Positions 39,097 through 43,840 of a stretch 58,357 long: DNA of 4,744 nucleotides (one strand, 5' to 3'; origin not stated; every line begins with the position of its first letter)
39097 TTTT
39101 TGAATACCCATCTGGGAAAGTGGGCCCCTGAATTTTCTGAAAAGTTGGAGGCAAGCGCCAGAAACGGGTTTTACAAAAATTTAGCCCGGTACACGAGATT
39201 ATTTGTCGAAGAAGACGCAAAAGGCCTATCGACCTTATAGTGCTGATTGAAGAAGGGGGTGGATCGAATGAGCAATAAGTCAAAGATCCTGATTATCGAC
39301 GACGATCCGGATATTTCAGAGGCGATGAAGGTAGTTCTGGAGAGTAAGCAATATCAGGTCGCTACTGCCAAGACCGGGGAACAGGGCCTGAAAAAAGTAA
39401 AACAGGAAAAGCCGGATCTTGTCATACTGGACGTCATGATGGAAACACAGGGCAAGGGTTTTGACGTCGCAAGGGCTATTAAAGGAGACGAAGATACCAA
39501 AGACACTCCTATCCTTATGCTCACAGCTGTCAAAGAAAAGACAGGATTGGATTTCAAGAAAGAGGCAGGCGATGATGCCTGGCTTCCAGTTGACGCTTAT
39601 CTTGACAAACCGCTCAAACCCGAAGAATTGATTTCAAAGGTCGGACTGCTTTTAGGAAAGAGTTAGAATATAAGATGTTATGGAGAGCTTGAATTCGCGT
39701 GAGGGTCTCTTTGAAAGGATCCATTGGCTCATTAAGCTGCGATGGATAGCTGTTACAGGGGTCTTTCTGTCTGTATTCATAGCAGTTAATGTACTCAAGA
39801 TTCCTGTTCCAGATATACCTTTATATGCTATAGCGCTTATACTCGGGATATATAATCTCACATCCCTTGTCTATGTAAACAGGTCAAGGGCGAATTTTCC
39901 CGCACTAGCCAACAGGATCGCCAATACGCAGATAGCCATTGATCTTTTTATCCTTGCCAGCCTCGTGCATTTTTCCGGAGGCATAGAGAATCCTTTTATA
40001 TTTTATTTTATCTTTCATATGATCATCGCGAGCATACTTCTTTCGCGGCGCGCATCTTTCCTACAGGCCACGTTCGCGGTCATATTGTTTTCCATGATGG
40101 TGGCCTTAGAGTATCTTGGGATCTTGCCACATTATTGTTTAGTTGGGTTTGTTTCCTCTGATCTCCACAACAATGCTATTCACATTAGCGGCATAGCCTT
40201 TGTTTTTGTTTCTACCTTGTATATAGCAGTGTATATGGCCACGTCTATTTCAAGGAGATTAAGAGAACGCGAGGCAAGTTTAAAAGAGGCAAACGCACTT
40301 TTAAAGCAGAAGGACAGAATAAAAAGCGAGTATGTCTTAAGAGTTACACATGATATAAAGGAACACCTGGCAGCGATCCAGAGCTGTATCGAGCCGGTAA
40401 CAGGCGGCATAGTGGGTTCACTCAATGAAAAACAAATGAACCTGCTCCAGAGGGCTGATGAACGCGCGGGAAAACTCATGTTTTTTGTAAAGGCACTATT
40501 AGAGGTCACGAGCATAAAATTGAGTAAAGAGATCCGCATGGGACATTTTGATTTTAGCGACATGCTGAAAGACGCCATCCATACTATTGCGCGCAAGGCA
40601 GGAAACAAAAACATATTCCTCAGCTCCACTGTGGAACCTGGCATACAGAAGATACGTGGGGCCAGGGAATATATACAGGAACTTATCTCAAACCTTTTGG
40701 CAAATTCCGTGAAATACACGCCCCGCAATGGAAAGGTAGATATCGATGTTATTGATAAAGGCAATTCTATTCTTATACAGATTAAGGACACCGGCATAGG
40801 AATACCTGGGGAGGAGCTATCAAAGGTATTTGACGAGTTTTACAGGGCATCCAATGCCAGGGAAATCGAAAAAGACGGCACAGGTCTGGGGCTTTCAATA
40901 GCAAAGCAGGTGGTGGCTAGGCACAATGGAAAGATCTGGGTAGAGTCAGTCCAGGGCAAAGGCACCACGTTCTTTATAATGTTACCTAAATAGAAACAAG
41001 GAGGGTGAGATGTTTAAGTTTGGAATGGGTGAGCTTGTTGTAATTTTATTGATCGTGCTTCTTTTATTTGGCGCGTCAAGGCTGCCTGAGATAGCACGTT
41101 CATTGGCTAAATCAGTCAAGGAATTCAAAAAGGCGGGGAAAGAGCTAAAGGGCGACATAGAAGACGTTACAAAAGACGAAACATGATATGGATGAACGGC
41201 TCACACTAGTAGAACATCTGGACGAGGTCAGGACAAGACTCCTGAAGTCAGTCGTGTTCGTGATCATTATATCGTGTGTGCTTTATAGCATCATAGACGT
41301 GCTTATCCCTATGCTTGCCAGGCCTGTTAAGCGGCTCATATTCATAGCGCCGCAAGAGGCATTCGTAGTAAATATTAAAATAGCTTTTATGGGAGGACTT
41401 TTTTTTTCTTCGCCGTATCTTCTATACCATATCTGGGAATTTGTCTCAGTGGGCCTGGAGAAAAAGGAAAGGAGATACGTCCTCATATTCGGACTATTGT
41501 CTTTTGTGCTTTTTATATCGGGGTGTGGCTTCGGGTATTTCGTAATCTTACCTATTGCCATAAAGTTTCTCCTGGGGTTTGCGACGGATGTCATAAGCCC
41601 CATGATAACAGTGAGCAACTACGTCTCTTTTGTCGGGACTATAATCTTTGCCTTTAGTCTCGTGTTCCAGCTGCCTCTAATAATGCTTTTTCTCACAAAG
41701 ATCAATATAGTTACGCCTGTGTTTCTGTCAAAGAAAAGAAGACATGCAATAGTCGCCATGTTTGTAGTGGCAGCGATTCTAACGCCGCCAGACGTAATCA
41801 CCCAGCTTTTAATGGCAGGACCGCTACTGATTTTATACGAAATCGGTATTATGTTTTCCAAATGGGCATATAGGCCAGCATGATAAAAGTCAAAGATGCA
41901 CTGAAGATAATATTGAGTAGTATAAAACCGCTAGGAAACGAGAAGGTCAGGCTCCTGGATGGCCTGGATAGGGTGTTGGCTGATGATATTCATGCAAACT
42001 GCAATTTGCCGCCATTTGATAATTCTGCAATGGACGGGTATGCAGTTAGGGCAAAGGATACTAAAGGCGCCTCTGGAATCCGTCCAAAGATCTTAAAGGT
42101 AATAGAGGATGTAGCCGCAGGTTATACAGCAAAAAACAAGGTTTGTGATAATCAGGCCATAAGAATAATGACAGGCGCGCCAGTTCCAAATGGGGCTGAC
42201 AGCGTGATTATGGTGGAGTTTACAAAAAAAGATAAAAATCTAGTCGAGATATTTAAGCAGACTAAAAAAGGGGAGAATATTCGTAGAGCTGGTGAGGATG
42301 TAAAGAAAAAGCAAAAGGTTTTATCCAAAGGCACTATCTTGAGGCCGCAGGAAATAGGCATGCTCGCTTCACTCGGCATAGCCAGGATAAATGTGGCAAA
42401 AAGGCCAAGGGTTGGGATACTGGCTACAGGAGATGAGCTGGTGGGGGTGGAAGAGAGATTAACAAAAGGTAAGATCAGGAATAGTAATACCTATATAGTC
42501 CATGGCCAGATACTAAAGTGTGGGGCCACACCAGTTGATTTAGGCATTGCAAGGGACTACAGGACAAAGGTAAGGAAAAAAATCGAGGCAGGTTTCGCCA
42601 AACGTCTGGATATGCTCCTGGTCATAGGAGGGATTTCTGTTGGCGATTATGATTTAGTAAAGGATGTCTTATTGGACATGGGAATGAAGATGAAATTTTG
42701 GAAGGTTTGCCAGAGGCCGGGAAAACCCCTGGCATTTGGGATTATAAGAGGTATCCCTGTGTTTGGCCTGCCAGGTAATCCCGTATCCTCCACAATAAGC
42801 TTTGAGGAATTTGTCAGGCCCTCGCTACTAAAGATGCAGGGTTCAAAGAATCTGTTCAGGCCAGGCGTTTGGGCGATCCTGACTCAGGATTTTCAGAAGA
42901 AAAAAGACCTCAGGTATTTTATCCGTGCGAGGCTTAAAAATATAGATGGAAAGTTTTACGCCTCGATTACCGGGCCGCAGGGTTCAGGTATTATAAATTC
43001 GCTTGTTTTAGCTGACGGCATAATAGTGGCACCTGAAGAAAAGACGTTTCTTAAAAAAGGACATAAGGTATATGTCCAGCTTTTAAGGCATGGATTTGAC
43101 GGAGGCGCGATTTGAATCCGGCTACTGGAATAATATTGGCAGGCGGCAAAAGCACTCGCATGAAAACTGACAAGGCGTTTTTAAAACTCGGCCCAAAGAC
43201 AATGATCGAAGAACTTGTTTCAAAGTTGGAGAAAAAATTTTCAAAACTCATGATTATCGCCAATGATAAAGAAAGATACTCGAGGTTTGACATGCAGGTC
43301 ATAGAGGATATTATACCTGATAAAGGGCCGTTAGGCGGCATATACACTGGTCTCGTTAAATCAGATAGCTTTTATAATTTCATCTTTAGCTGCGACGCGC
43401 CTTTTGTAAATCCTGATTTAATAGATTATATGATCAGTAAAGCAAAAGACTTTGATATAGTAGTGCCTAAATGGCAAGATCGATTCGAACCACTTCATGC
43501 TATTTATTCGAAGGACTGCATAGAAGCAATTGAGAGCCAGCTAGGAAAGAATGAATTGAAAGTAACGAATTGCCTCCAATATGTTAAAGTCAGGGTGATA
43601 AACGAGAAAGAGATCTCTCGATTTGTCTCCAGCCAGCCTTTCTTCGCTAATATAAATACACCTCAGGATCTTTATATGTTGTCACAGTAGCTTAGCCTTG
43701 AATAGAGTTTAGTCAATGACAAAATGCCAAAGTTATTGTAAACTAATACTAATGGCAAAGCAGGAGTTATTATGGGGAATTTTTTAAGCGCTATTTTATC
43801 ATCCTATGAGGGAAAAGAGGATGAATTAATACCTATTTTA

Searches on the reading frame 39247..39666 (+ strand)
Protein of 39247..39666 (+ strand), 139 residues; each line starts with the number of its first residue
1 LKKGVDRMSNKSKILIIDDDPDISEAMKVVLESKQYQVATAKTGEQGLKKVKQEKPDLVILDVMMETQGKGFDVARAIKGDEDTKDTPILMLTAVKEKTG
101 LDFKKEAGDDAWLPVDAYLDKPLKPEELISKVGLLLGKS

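Call 16: search_protein_families(library=pfam, proteins=[window:39247-39666:+], max_evalue=0.00001)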
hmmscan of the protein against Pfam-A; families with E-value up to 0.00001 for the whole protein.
window:39247-39666:+ (139 aa): 1 family
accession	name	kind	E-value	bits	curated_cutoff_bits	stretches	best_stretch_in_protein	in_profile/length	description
PF00072.30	Response_reg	-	9.3e-23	81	30.2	1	14-132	1-110/111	Response regulator receiver domain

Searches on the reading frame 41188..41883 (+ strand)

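Call 16: search_protein_families(library=pfam, proteins=[window:41188-41883:+], max_evalue=0.00001)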
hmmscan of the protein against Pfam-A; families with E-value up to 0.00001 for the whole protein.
window:41188-41883:+ (231 aa): 1 family
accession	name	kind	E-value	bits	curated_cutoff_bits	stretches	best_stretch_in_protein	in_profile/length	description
PF00902.23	TatC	-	1.3e-66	224.8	25.1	1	9-212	1-208/208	Sec-independent protein translocase protein (TatC)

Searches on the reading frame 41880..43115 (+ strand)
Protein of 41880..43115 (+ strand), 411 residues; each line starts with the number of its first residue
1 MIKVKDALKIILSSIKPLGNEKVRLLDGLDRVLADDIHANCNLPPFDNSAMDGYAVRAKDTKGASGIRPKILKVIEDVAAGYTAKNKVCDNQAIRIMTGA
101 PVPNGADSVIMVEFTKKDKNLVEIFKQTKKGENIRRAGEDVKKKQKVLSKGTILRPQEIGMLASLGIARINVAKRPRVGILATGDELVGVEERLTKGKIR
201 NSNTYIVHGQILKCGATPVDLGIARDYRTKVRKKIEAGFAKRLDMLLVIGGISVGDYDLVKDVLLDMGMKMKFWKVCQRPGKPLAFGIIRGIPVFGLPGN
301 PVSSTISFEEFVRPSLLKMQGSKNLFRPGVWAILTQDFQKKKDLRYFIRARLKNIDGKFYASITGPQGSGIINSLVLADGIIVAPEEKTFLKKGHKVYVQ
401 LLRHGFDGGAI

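Call 16: search_protein_families(library=pfam, proteins=[window:41880-43115:+], max_evalue=0.00001)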
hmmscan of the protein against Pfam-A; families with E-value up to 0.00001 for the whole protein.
window:41880-43115:+ (411 aa): 3 families
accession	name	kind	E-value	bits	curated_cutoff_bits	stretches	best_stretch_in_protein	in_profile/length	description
PF03453.22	MoeA_N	-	6.8e-53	179.1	30.8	1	2-166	1-160/160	MoeA N-terminal region (domain I and II)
PF00994.29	MoCF_biosynth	-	3.8e-26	92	26.6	1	179-317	1-143/144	Probable molybdopterin binding domain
PF03454.20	MoeA_C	-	1.4e-17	64.1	22.1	1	332-402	2-72/72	MoeA C-terminal region (domain IV)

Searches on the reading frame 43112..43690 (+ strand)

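Call 16: search_protein_families(library=pfam, proteins=[window:43112-43690:+], max_evalue=0.00001)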
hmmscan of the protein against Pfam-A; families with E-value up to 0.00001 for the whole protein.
window:43112-43690:+ (192 aa): 1 family
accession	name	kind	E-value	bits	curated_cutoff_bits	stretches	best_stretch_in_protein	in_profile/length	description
PF12804.13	NTP_transf_3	-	1.2e-37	130.1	27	1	6-149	1-150/160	MobA-like NTP transferase domain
